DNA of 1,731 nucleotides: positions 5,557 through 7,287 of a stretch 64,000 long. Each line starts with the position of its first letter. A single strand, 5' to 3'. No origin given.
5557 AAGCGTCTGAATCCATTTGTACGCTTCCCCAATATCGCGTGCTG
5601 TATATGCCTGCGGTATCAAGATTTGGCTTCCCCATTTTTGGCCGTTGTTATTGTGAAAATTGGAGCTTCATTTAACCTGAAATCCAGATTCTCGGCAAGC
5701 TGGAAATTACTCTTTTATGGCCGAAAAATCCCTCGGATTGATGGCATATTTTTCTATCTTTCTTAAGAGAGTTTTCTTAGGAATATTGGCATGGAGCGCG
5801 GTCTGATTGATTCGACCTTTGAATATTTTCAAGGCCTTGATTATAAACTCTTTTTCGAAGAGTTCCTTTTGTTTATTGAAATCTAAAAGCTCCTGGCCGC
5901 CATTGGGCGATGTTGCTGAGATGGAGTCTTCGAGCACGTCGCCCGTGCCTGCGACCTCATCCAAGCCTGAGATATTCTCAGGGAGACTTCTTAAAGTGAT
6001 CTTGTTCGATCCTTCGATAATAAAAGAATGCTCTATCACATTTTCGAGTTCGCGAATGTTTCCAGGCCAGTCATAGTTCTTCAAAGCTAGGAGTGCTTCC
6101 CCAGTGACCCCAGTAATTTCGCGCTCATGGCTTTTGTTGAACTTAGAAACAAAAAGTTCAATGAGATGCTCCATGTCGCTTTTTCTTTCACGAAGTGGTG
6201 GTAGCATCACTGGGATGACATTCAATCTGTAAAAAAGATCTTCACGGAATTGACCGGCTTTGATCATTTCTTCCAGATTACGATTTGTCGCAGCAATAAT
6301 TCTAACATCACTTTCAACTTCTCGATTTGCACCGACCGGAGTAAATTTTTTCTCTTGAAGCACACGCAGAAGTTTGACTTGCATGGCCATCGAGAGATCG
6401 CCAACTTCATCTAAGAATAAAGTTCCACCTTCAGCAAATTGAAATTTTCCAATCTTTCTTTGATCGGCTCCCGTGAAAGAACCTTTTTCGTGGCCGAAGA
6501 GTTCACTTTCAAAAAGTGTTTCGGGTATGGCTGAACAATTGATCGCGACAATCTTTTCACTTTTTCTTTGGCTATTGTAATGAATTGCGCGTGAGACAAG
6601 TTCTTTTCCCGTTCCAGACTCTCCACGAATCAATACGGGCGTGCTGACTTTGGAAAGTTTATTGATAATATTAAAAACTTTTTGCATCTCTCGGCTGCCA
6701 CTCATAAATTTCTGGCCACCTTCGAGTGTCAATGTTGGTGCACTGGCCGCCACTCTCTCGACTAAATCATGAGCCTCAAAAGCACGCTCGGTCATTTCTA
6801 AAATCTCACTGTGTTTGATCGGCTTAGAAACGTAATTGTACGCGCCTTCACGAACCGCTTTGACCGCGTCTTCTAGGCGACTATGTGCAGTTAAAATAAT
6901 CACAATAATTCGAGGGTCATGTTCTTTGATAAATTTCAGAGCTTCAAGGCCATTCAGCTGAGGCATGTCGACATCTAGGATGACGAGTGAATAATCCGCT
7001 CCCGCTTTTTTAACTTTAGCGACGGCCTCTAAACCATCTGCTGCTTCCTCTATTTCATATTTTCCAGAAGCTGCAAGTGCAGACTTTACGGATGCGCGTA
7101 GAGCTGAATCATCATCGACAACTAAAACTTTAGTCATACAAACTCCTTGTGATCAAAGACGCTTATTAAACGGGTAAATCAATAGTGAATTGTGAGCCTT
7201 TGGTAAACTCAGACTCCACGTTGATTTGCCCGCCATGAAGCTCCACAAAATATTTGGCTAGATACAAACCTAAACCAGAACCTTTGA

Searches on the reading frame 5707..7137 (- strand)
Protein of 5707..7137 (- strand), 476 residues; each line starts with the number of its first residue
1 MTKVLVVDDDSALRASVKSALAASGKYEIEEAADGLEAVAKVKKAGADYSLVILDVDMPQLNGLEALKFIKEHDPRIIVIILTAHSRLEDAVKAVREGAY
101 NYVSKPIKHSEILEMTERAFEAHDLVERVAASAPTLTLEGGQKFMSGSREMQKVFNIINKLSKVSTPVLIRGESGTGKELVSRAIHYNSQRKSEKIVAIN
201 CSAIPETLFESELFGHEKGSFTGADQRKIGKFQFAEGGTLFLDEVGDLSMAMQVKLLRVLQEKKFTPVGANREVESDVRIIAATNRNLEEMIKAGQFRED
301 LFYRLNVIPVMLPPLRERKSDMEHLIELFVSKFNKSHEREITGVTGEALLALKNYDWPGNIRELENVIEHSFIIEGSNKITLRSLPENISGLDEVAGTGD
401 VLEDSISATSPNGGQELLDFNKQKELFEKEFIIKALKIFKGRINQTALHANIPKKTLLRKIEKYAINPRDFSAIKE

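Call 31: find_encoding_contigs(protein=window:5707-7137:-, flank=10000, max_places=1)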
Protein window:5707-7137:- (476 aa): 2 contigs read that carry it; 1 place shown.
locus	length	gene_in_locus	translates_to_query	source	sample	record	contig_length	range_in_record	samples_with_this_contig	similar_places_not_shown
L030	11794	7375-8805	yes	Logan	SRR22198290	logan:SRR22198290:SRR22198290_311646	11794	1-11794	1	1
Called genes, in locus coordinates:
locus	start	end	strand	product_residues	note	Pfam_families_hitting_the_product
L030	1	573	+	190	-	?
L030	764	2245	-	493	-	-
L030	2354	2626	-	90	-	PF04368:DUF507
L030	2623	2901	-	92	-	PF04368:DUF507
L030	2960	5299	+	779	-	PF00912:Transgly, PF00905:Transpeptidase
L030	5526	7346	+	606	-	PF05226:CHASE2, PF00512:HisKA, PF02518:HATPase_c, PF13589:HATPase_c_3 (weak)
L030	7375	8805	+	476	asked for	PF00072:Response_reg, PF00158:Sigma54_activat, PF14532:Sigma54_activ_2, PF07728:AAA_5, PF25601:AAA_lid_14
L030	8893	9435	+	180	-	-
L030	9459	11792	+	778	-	?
